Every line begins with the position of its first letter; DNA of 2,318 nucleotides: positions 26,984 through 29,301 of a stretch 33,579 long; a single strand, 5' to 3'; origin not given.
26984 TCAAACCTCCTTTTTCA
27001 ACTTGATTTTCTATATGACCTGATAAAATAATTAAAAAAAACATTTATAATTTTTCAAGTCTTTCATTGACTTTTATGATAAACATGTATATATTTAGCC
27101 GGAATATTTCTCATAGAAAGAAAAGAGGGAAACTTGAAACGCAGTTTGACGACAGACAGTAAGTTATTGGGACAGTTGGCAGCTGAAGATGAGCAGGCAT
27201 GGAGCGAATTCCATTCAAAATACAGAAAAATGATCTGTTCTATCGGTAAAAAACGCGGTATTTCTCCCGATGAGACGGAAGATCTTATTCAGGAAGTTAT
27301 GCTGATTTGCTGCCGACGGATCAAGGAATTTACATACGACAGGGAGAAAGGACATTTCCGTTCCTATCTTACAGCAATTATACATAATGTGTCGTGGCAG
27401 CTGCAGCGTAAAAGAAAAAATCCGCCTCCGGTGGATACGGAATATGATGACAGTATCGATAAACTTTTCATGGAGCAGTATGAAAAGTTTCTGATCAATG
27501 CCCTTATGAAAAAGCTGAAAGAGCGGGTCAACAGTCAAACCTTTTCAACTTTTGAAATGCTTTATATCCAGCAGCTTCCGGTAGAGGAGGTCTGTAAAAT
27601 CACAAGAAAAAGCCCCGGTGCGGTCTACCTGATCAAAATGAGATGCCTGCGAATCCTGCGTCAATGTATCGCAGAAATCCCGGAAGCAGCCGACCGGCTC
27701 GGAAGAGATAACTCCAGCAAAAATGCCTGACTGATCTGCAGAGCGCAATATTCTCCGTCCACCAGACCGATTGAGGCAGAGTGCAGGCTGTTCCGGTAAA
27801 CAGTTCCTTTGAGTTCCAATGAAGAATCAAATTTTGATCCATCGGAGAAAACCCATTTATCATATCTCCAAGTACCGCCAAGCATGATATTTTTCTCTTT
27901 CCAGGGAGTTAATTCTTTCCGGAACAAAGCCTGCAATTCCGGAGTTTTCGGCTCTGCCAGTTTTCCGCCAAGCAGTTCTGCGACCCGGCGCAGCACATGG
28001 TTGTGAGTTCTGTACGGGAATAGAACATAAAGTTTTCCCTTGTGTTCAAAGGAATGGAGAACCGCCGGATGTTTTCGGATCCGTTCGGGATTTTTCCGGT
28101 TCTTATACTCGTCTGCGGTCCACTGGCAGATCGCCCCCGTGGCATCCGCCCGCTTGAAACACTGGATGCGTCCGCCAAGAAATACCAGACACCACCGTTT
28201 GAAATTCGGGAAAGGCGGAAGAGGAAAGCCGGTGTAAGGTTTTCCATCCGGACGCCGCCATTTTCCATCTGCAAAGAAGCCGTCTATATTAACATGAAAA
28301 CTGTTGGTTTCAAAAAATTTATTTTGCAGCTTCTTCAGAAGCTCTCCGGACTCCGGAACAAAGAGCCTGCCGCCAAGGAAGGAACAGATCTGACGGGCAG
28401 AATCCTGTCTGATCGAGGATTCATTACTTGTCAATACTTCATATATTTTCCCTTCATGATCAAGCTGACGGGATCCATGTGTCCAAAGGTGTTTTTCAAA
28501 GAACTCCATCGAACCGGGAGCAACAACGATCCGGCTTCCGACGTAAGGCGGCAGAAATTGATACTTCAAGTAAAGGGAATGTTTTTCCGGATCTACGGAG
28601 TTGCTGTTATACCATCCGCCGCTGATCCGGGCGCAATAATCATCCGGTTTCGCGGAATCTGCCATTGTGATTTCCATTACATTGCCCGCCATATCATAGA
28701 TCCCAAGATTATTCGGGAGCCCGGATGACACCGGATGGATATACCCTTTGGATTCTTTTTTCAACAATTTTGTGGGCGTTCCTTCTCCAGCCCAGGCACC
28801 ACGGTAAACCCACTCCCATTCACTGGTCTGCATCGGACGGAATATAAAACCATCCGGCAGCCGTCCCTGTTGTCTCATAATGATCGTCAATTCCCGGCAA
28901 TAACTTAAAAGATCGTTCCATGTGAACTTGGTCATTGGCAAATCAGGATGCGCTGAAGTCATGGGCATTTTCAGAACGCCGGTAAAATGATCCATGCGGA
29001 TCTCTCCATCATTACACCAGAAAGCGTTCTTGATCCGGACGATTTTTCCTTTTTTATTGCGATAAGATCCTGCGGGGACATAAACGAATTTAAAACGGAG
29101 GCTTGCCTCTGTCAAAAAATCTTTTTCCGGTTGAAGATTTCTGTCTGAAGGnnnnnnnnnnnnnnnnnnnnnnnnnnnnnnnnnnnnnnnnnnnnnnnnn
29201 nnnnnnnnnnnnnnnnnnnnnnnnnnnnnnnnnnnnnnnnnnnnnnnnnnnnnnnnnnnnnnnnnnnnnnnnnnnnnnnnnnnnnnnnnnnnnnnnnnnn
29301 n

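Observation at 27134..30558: ECF sigma factor convergent with, and overlapping by 70 bp, a Ser/Thr kinase-TM-FGE-like-2xCTLD sensor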

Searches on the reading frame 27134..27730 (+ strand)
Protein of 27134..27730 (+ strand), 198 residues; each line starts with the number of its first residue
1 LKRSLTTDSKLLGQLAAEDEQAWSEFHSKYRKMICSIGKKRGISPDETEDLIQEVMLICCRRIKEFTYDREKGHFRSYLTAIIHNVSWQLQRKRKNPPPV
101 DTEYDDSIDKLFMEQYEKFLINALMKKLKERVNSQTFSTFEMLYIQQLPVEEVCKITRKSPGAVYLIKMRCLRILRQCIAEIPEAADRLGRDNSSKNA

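Call 3: search_protein_families(library=pfam, proteins=[window:27134-27730:+], max_evalue=1)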
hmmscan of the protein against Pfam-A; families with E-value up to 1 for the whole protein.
window:27134-27730:+ (198 aa): 4 families
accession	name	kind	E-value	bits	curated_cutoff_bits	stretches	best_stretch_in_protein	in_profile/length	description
PF04542.20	Sigma70_r2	-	9.5e-10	38.6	24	1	28-95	3-69/71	Sigma-70 region 2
PF08281.18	Sigma70_r4_2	-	0.027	14.6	25.7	1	138-165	17-44/54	Sigma-70, region 4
PF10862.14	FcoT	-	0.091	12.8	27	1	56-139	31-115/156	FcoT-like thioesterase domain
PF22751.1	DUF488-N3a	-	0.14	12.9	27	1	4-43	41-80/118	Active DUF488-N3 subclade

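Call 4: search_protein_families(library=ncbifam, proteins=[window:27134-27730:+], max_evalue=1)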
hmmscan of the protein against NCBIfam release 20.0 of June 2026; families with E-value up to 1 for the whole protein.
window:27134-27730:+ (198 aa): 52 families (the best 25 are shown)
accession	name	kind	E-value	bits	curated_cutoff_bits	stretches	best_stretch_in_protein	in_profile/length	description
TIGR02937.1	sigma70-ECF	superfamily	2.2e-17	63.2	42.9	1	22-178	2-164/165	sigma-70 family RNA polymerase sigma factor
TIGR02952.1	Sig70_famx2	equivalog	8.8e-14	51.8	206.45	1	14-177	4-168/170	ECF subfamily RNA polymerase sigma factor, BldN family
NF010500.0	PRK13919.1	subfamily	8e-10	39.2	226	1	7-103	9-104/186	putative RNA polymerase sigma E protein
NF004113.0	PRK05602.1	equivalog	8.4e-08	32.1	208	1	6-185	30-207/211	RNA polymerase sigma factor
TIGR02989.1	Sig-70_gvs1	subfamily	9.1e-08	32.2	124.55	1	34-179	14-158/158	RNA polymerase sigma-70 factor, Rhodopirellula/Verrucomicrobium family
NF009172.0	PRK12519.1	subfamily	1.1e-06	28.3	222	1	6-87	14-92/194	RNA polymerase sigma factor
NF009166.1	PRK12513.1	equivalog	1.6e-06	28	206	1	4-111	5-111/193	RNA polymerase sigma factor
NF007222.0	PRK09640.1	equivalog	1.8e-06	27.6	194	1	20-184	25-187/188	RNA polymerase sigma factor SigX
TIGR02985.1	Sig70_bacteroi1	subfamily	2.6e-06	27.8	126.4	1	21-177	1-160/162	RNA polymerase sigma-70 factor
NF007225.0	PRK09643.1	equivalog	5.1e-06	26.3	190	1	6-110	12-113/204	RNA polymerase sigma factor SigM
NF007223.0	PRK09641.1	equivalog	7.3e-06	25.9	209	1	9-149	6-138/187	RNA polymerase sigma factor SigW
NF009165.0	PRK12512.1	equivalog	1.7e-05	24.5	198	1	12-176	13-176/184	RNA polymerase sigma factor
NF008890.0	PRK11924.1-3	equivalog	1.8e-05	24.2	284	1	17-156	35-167/205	RNA polymerase sigma factor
NF007216.0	PRK09638.1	equivalog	2.9e-05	23.9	194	1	8-110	5-104/180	RNA polymerase sigma factor SigY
NF041236.1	CAS_III-E_sigma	exception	3.5e-05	23.8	100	1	24-115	25-113/206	type III-E CRISPR-associated RpoE-like sigma factor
TIGR02984.1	Sig-70_plancto1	subfamily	8.7e-05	22.2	183.75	2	49-91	39-81/189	RNA polymerase sigma-70 factor, Planctomycetaceae-specific subfamily 1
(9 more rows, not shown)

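Call 35: find_homologous_proteins(query=window:27134-27727:+, max_evalue=0.00001)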
Query window:27134-27727:+ (198 aa): 40 proteins with E <= 0.00001 among 100 candidates.
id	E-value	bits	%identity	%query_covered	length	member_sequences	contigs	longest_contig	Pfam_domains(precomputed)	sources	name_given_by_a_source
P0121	7.6e-126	435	99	100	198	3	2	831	PF04542.21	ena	-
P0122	2.0e-92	326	88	84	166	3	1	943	PF04542.21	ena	-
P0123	1.4e-83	297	70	99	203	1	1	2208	PF04542.21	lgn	-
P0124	3.0e-77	277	61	99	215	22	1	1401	PF04542.21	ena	-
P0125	6.9e-77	276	62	98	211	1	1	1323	PF04542.21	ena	-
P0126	1.2e-76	275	64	99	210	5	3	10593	PF04542.21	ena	-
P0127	1.0e-75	272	61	100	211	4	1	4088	PF04542.21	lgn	-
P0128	1.3e-75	271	62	100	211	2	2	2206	PF04542.21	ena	-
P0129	6.7e-75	269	61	99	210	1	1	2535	PF04542.21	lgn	-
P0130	2.5e-74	267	60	96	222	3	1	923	PF04542.21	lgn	-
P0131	2.7e-74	267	63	99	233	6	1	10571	PF04542.21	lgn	-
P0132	8.3e-74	266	61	99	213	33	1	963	PF04542.21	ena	-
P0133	1.4e-73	265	59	99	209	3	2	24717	PF04542.21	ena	-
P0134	1.6e-73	265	61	99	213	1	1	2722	PF04542.21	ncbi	-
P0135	3.2e-73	264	60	98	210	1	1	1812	PF04542.21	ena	-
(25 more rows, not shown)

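Call 49: find_related_loci(query=A5, collection=metagenome_contigs, flank=4500)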
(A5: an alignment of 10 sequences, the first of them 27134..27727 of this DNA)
Query A5 (198 aa) in metagenome_contigs; peptide patterns used: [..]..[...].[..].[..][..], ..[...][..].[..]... (x = any residue, [..] = any of these).
600 stretches matched a pattern (row limit reached: there are more); 65 encode a relative of the query (tblastn E <= 1e-3); 65 distinct loci.
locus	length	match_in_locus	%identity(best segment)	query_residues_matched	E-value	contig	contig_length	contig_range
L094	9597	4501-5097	61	2-198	3e-84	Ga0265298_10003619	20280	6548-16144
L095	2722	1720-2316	61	2-198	2e-82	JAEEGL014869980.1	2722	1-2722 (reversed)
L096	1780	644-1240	59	2-198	1e-80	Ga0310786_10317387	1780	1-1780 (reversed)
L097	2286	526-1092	55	11-198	8e-70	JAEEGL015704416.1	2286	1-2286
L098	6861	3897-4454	31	4-181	2e-29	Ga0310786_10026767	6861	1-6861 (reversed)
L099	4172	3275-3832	31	4-181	2e-29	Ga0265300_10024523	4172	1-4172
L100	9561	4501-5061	33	6-181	3e-28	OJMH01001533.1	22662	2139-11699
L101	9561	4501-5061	34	6-181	7e-28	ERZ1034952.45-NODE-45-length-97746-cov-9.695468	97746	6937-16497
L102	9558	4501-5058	33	6-181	2e-27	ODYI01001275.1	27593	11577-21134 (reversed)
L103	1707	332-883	29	4-179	3e-26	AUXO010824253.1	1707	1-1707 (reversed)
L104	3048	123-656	32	6-180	4e-24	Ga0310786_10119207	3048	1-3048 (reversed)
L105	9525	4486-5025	31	6-182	2e-22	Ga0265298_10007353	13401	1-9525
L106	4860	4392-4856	31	4-149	2e-22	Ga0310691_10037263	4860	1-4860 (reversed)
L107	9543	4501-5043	30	4-182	1e-21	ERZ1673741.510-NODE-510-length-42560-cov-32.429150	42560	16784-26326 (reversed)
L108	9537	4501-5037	31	4-181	1e-21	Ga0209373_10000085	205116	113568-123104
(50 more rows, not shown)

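Call 69: search_protein_representatives(protein=window:27134-27727:+)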
Query: 198 residues. Proteins with E-value up to 0.001 (for the whole library): 5508; up to 1e-10: 896; up to 1e-30: 5. The best 150 are listed.
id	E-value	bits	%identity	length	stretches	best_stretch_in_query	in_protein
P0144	3.2e-71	255.5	60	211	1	2-195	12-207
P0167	2.2e-48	181.1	54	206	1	16-169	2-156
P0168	3.6e-39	151.0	38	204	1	4-188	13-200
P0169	2.1e-38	148.6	40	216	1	6-188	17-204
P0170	8.7e-35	136.8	38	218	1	5-182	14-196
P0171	1.0e-29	120.2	41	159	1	33-184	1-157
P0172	3.6e-29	118.5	37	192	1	6-181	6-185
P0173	7.9e-29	117.3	36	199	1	6-188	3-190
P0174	7.4e-28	114.2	37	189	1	6-183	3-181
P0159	1.4e-25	106.7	62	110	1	112-197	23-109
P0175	2.6e-25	105.8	34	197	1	5-184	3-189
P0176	9.8e-25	104.0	34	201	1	7-191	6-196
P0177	1.2e-24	103.7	33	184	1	6-182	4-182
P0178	4.2e-24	101.9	34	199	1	5-184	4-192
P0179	7.1e-24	101.2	41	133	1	1-128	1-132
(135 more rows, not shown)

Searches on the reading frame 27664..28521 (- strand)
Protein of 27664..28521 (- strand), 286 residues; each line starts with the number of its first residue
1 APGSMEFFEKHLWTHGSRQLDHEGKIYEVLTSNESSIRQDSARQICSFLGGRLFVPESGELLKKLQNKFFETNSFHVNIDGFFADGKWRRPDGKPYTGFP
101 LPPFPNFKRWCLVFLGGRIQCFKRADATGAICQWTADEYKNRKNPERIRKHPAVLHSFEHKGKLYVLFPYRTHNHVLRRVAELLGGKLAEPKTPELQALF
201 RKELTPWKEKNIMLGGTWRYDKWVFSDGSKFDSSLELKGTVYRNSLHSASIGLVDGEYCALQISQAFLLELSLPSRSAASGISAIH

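Call 32: search_solved_structures(query=window:27664-28521:-, max_evalue=10)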
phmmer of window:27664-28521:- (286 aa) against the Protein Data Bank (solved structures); distinct sequences matched with E-value up to 10: 4.
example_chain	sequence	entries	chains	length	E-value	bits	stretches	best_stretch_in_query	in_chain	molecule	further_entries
4rzp_A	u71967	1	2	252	1.5e-05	27.5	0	25-53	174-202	Engineered Protein OR366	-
9nsd_G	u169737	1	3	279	0.72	12.1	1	49-90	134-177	Thrombospondin-related apical membrane protein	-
3crn_A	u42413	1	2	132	1.1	11.5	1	30-79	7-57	Response regulator receiver domain protein, CheY-like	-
4wrc_A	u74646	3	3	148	1.6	10.9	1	28-94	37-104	Pulmonary surfactant-associated protein A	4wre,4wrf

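Call 38: predict_structure(alignment_id=A2)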
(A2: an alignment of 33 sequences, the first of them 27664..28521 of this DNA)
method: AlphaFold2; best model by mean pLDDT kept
length: 286 residues; sequences in the alignment: 33
mean_pLDDT: 92.2   pTM: 0.89
mean pLDDT of the five models: 92.2, 91.7, 91.4, 91.3, 91.0
residues with pLDDT >= 90: 246; 70-90: 14; 50-70: 23; < 50: 3
segments of 3 or more residues with pLDDT < 50: none
pLDDT, mean of each block of 10 residues (from residue 1): 61 67 97 93 98 97 95 95 96 95 94 96 94 98 98 98 98 94 97 98 98 95 94 94 91 98 98 80 55
secondary structure, 60 per line:
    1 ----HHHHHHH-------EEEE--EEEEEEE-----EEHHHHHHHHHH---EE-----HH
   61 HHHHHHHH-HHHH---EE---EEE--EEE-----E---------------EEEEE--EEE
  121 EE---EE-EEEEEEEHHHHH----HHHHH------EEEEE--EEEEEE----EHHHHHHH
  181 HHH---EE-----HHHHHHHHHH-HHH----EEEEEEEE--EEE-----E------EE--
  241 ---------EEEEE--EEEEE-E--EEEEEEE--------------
elements in order: H5-11 E19-22 E25-31 H39-48 H59-68 H70-73 E82-84 E87-89 E111-115 E118-122 E129-135 H136-140 H145-149 E156-160 E163-168 H174-183 H194-203 E212-219 E222-224 E250-254 E257-261 E266-272

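Call 41: fold_search(model_id=the predicted structure, library=pdb)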
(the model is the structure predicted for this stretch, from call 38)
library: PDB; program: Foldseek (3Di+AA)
matches with E <= 10: 702; with E <= 0.001: 348
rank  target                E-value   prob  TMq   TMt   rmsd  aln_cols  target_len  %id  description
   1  8hbc_A                4.0e-09  1.00  0.34  0.18  19.6       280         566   12  Crystal structure of the CysR-CTLD3 fragment of human DEC205 (released 2023-11-01)
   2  5xts                  6.0e-09  1.00  0.34  0.22  19.2       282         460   14  Crystal structure of the CysR-CTLD3 fragment of human MR at basic/neutral pH (released 2017-12-27)
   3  5e4k                  7.6e-09  1.00  0.35  0.24  19.2       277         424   14  Structure of ligand binding region of uPARAP at pH 7.4 (released 2016-08-10)
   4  6inn_B                7.6e-09  1.00  0.34  0.17  16.9       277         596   14  Crystal structure of the CysR-CTLD3 fragment of human MR at acidic pH (pH 5.6) (released 2019-09-18)
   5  5ao5_B                8.6e-09  1.00  0.33  0.23  19.3       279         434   15  Endo180 D1-4, monoclinic form (released 2015-10-28)
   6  6ino_B                1.1e-08  1.00  0.34  0.23  18.7       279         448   14  Crystal structure of the CysR-CTLD2 fragment of human MR at acidic pH (pH 4.6) (released 2019-09-18)
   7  6inn_A                1.5e-08  1.00  0.32  0.17  16.5       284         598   13  Crystal structure of the CysR-CTLD3 fragment of human MR at acidic pH (pH 5.6) (released 2019-09-18)
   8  5ao5_A                1.9e-08  1.00  0.32  0.22  19.3       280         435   16  Endo180 D1-4, monoclinic form (released 2015-10-28)
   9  6ioe_A                2.1e-08  1.00  0.34  0.22  19.2       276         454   14  Crystal structure of the CysR-CTLD2 fragment of human MR at basic pH (pH 8.5) (released 2019-09-18)
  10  6inn_D                2.4e-08  1.00  0.32  0.17  16.5       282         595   13  Crystal structure of the CysR-CTLD3 fragment of human MR at acidic pH (pH 5.6) (released 2019-09-18)
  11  6inn_C                2.4e-08  1.00  0.32  0.17  16.6       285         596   13  Crystal structure of the CysR-CTLD3 fragment of human MR at acidic pH (pH 5.6) (released 2019-09-18)
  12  8tm0_A                2.7e-08  1.00  0.31  0.34  12.6       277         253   14  Preclinical Characterization of Pan-NKG2D Ligand-Binding NKG2D Receptor Decoys (released 2024-04-17)
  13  5xtw_F                2.8e-08  1.00  0.34  0.23  19.1       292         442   14  Crystal structure of the CysR-CTLD2 fragment of human MR at acidic pH (released 2017-12-27)
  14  7qsr_A                3.0e-08  1.00  0.34  0.08  17.8       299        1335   15  CryoEM structure of the Ectodomain of Human PLA2R (released 2022-07-20)
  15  6ino_A                3.4e-08  1.00  0.33  0.22  19.2       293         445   13  Crystal structure of the CysR-CTLD2 fragment of human MR at acidic pH (pH 4.6) (released 2019-09-18)
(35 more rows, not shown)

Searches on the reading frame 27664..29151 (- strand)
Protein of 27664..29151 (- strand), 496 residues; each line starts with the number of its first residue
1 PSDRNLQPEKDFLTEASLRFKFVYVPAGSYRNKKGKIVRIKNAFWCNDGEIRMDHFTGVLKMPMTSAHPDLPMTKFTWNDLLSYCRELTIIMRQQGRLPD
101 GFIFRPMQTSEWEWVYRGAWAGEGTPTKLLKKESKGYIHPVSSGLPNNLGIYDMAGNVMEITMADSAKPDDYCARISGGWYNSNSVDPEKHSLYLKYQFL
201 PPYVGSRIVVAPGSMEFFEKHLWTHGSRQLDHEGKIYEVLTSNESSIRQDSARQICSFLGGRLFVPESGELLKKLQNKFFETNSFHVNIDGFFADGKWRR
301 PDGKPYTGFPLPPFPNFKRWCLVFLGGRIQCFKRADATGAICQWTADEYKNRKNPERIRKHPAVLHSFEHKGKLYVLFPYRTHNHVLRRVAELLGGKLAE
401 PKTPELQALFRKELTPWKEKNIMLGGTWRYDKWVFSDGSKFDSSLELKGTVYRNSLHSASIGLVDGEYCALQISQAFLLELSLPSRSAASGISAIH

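Call 63: find_homologous_proteins(query=window:27664-29151:-, max_evalue=0.001)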
Query window:27664-29151:- (496 aa): 7 proteins with E <= 0.001 among 8000 candidates.
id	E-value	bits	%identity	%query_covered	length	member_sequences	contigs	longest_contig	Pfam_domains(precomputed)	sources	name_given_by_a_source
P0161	1.0e-145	504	52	83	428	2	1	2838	PF03781.23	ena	-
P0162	8.9e-145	501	46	97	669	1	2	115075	PF03781.23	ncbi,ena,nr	ncbi:MAG: SUMF1/EgtB/PvdO family nonheme iron enzyme [Lentisphaeria bacterium]|nr:SUMF1/EgtB/PvdO fa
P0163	2.0e-130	454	47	84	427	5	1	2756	PF03781.23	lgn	-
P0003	1.6e-15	75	100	9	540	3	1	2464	PF07714.24,PF00069.32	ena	-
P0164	3.7e-9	54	28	30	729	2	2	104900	PF07714.24,PF00069.32,PF03109.23,PF03781.23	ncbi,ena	-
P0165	1.8e-8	52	27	40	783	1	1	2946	PF07714.24,PF00069.32,PF03781.23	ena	-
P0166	7.4e-8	50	31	35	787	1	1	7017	PF07714.24,PF00069.32,PF03781.23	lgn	-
